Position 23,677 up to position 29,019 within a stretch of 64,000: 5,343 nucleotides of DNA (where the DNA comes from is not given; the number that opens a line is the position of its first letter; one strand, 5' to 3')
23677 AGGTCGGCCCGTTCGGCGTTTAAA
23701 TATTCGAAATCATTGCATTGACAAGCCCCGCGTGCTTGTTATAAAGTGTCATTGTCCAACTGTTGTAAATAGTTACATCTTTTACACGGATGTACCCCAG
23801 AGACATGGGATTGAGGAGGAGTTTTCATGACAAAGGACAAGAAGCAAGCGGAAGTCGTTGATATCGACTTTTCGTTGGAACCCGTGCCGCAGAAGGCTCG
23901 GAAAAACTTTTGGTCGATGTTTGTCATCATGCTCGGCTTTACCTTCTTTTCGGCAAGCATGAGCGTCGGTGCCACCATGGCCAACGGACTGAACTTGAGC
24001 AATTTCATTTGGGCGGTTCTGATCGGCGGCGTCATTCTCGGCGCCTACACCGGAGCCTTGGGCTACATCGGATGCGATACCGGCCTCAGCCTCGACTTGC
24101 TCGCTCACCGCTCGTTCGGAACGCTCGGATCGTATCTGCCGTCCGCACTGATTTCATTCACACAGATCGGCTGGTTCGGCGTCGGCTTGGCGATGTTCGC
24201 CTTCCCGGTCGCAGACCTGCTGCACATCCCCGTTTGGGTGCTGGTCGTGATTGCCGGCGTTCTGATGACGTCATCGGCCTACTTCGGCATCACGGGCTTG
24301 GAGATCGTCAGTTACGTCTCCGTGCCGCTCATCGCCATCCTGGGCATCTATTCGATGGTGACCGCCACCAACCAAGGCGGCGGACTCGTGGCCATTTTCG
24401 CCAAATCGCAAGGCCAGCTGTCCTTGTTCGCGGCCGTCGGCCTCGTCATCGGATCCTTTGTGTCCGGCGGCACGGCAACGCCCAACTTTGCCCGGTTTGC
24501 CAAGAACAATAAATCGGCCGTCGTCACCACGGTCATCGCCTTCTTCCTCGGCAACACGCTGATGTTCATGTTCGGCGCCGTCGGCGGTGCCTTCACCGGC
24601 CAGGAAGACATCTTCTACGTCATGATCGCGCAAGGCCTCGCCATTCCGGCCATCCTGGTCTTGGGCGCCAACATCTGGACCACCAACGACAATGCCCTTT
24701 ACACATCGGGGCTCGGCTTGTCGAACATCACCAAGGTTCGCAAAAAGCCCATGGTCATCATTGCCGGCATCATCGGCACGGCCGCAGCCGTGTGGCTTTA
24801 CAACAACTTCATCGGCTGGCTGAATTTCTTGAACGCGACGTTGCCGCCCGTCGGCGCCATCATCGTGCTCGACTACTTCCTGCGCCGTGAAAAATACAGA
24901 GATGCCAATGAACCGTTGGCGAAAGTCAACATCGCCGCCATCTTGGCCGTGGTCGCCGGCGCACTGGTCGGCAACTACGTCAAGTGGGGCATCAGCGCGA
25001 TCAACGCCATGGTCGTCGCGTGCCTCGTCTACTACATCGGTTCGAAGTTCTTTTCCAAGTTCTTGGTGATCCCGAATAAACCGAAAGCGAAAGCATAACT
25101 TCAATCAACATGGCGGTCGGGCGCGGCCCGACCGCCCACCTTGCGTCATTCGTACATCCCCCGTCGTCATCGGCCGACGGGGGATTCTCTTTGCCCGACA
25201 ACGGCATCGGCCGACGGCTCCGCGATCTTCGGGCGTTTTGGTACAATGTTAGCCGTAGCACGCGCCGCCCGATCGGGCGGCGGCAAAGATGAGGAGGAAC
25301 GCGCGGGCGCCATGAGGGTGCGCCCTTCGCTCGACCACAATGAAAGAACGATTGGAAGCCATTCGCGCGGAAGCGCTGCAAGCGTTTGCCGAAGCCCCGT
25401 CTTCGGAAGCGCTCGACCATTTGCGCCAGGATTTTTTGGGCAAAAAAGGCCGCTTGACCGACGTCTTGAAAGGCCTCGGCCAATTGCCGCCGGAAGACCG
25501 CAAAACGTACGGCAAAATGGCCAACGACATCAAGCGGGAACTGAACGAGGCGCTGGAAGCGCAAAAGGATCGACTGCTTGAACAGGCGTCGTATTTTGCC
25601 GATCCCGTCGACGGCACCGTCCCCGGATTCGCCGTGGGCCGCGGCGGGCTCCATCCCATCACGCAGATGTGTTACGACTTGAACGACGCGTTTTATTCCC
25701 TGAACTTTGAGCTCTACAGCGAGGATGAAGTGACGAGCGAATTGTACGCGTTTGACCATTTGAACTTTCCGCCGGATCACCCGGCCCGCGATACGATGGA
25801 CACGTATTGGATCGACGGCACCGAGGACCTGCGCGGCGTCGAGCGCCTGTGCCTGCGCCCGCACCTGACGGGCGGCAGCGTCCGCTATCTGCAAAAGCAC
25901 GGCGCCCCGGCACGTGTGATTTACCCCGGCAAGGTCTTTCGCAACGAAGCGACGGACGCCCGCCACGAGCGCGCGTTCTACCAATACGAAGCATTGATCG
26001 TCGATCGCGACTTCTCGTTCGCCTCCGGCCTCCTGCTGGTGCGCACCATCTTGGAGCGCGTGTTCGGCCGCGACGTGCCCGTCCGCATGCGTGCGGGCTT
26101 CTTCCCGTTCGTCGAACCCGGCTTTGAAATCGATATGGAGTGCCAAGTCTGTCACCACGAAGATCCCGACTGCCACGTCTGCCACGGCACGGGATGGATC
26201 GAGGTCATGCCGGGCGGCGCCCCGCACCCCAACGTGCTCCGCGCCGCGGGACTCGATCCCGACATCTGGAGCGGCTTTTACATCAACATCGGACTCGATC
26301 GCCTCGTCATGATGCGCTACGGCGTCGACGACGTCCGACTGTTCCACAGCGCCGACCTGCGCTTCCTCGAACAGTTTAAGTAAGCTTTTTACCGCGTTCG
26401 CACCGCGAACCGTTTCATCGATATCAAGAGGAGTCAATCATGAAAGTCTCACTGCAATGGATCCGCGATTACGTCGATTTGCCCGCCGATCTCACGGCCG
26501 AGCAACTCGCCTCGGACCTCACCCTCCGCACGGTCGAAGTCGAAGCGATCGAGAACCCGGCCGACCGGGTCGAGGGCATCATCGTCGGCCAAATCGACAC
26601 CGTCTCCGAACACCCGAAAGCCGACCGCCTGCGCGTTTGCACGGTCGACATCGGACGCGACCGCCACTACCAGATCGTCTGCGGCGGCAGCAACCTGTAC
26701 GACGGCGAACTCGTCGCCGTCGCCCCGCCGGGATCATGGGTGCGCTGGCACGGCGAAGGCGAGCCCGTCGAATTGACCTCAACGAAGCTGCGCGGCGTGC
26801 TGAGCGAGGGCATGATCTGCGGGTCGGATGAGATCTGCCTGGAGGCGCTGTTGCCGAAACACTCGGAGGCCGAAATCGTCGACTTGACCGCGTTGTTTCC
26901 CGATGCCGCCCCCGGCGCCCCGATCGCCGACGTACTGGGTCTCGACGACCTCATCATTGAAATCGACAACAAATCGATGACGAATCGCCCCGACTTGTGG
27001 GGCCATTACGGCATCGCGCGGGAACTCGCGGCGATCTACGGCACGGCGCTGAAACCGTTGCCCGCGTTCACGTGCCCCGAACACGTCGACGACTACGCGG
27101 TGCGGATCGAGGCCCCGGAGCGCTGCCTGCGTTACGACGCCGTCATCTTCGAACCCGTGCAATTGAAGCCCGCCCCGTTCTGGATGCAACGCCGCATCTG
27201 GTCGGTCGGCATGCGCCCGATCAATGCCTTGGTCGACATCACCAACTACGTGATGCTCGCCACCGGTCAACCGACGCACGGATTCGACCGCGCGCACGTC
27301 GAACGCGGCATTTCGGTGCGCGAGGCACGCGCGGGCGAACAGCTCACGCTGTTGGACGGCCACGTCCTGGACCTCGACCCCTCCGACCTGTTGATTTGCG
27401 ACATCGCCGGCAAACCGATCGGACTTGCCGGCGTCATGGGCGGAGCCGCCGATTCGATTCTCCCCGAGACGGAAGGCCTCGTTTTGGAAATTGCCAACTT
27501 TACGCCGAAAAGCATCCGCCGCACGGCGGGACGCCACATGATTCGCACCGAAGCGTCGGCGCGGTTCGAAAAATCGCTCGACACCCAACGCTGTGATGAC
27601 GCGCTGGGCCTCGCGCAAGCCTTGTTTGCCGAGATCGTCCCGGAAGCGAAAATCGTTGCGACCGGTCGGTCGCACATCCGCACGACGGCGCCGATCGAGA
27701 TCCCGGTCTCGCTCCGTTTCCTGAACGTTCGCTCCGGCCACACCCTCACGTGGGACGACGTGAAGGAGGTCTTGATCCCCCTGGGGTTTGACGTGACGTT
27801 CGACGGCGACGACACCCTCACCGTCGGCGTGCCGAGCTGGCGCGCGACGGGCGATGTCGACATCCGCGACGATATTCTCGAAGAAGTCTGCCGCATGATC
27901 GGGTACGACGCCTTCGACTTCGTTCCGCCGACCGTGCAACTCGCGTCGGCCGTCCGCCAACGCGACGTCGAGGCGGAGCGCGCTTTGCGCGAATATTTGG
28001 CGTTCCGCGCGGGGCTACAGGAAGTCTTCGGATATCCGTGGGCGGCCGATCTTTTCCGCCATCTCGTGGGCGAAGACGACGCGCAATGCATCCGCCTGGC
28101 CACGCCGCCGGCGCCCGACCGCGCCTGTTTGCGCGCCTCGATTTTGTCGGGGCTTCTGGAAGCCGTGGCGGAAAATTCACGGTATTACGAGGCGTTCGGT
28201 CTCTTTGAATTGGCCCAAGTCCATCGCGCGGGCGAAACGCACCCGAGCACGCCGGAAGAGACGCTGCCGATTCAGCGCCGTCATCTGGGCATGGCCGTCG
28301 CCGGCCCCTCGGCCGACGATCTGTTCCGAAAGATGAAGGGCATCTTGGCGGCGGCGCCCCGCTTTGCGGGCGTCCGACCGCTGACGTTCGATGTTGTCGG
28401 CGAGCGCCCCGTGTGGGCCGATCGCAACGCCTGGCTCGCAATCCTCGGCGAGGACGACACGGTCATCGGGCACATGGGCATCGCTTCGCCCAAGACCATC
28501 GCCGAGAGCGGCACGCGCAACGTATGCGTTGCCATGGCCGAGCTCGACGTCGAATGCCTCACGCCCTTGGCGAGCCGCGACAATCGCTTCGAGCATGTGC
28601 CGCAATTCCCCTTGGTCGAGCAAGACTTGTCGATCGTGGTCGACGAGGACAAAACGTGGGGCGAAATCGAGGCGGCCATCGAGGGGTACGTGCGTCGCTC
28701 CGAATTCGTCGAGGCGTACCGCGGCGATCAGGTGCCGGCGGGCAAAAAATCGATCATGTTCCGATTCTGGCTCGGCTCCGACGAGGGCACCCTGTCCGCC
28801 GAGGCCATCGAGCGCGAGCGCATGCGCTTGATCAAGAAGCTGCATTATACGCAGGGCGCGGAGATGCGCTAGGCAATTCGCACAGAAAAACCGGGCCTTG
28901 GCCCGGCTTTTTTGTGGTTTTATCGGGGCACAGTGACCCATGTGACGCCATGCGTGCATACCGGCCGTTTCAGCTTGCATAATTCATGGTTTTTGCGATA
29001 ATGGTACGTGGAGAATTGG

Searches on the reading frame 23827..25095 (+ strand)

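Call 14: search_protein_families(library=ncbifam, max_evalue=1e-10, proteins=[window:23827-25095:+])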
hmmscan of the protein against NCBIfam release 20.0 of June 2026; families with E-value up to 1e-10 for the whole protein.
window:23827-25095:+ (423 aa): 3 families
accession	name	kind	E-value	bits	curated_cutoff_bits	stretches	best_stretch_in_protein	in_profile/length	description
NF008241.0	PRK11017.1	equivalog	5.5e-149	496.4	326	1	12-410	4-404/416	cytosine permease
TIGR00800.1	ncs1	subfamily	9.4e-45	153.1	353.1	1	16-363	3-398/447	NCS1 family nucleobase:cation symporter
TIGR02358.1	thia_cytX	hypoth_equivalog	3.3e-28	99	309.85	1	29-388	1-360/386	putative hydroxymethylpyrimidine transporter CytX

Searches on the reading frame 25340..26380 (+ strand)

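Call 14: search_protein_families(library=ncbifam, max_evalue=1e-10, proteins=[window:25340-26380:+])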
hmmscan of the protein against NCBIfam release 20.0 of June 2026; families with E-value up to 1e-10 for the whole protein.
window:25340-26380:+ (347 aa): 4 families
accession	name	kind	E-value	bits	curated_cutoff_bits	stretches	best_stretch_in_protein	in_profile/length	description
TIGR00468.1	pheS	equivalog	2.5e-67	227.4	237.45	1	40-347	3-323/324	phenylalanine--tRNA ligase subunit alpha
NF003210.0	PRK04172.1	equivalog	1.6e-40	139.4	350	1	168-346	330-491/496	phenylalanine--tRNA ligase subunit alpha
NF051887.1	PheS_related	equivalog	3.6e-29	101.9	300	1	103-347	10-240/349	PheS-related mystery ligase SrmL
TIGR00469.1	pheS_mito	equivalog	2.1e-17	62.9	258.35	0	247-346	258-343/451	phenylalanine--tRNA ligase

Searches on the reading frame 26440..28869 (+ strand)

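Call 14: search_protein_families(library=ncbifam, max_evalue=1e-10, proteins=[window:26440-28869:+])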
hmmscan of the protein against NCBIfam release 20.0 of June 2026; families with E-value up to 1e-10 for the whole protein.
window:26440-28869:+ (810 aa): 5 families
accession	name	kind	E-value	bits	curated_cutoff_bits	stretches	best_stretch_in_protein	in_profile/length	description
TIGR00472.1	pheT_bact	equivalog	6.4e-166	553.9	402.65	1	1-810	1-798/798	phenylalanine--tRNA ligase subunit beta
NF001882.0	PRK00629.5-4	equivalog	1e-46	159.7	527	1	1-594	1-560/725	phenylalanine--tRNA ligase subunit beta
NF045760.1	YtpR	equivalog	1e-20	74.4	100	1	42-136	80-165/185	YtpR family tRNA-binding protein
TIGR00471.1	pheT_arch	equivalog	2.8e-13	49.2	282.65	0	413-597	272-452/551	phenylalanine--tRNA ligase subunit beta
NF001879.0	PRK00629.5-1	equivalog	9.8e-11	40.9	840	0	26-203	25-190/718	phenylalanine--tRNA ligase subunit beta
